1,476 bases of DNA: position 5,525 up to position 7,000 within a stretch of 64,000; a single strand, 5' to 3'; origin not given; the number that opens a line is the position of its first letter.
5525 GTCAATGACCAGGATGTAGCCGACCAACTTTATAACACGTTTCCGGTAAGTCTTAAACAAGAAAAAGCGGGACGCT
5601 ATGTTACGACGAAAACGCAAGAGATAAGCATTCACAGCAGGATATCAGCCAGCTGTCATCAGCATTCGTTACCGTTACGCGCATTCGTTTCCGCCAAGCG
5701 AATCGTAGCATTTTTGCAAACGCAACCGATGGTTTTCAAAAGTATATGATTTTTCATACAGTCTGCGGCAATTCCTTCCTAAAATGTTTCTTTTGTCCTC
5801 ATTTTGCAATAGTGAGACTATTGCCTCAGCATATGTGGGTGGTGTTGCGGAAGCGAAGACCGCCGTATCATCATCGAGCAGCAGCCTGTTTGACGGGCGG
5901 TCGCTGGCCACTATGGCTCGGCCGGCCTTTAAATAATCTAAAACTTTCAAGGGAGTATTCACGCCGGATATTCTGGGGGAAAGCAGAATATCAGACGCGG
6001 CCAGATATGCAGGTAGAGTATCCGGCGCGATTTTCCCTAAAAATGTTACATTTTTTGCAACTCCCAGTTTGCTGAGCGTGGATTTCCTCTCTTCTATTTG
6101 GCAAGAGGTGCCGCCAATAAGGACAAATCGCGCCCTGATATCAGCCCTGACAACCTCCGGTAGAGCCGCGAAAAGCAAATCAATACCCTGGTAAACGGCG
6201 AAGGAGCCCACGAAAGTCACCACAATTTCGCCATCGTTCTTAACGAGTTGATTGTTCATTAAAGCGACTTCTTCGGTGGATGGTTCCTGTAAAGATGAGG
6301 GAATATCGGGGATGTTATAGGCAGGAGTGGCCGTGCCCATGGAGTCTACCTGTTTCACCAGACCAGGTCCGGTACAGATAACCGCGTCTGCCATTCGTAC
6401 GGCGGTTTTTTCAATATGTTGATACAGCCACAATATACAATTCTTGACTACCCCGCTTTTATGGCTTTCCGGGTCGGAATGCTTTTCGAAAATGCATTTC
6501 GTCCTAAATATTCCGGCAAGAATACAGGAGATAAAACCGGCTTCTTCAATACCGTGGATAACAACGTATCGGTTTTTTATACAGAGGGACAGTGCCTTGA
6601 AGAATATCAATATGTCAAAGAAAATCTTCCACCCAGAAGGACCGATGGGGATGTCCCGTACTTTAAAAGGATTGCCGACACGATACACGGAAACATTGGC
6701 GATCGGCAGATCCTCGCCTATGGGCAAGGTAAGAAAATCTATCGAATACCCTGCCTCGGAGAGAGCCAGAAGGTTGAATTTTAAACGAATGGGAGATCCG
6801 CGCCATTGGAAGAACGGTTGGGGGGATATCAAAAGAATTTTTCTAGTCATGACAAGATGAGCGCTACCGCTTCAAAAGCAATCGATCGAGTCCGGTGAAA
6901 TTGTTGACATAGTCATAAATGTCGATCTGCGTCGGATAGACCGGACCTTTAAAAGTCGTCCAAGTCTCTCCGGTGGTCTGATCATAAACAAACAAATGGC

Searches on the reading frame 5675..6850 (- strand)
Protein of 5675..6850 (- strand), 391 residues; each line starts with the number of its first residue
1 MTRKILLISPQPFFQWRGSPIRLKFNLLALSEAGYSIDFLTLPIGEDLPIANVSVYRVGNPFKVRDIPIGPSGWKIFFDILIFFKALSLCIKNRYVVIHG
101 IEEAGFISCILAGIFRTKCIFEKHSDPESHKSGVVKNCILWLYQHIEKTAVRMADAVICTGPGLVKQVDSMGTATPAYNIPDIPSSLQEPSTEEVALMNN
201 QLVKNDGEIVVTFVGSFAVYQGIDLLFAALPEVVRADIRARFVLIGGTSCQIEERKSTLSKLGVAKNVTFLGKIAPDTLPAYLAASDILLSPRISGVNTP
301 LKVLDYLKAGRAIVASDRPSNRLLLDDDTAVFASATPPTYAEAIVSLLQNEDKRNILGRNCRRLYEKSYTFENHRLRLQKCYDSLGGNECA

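Call 71: search_protein_families(library=pfam, proteins=[window:5675-6850:-], max_evalue=0.00001)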
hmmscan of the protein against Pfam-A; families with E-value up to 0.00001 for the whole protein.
window:5675-6850:- (391 aa): 4 families
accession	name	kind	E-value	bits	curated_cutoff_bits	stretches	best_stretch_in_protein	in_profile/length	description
PF13692.12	Glyco_trans_1_4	-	6e-22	78.9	27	1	210-350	3-142/142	Glycosyl transferases group 1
PF00534.26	Glycos_transf_1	-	2.4e-19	69.9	26.4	1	200-362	7-170/172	Glycosyl transferases group 1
PF13524.12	Glyco_trans_1_2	-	1.2e-07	32.2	25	1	241-373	16-137/144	Glycosyl transferase-like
PF13439.12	Glyco_transf_4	-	2.8e-06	27.9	28.5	1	29-172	14-153/170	Glycosyltransferase Family 4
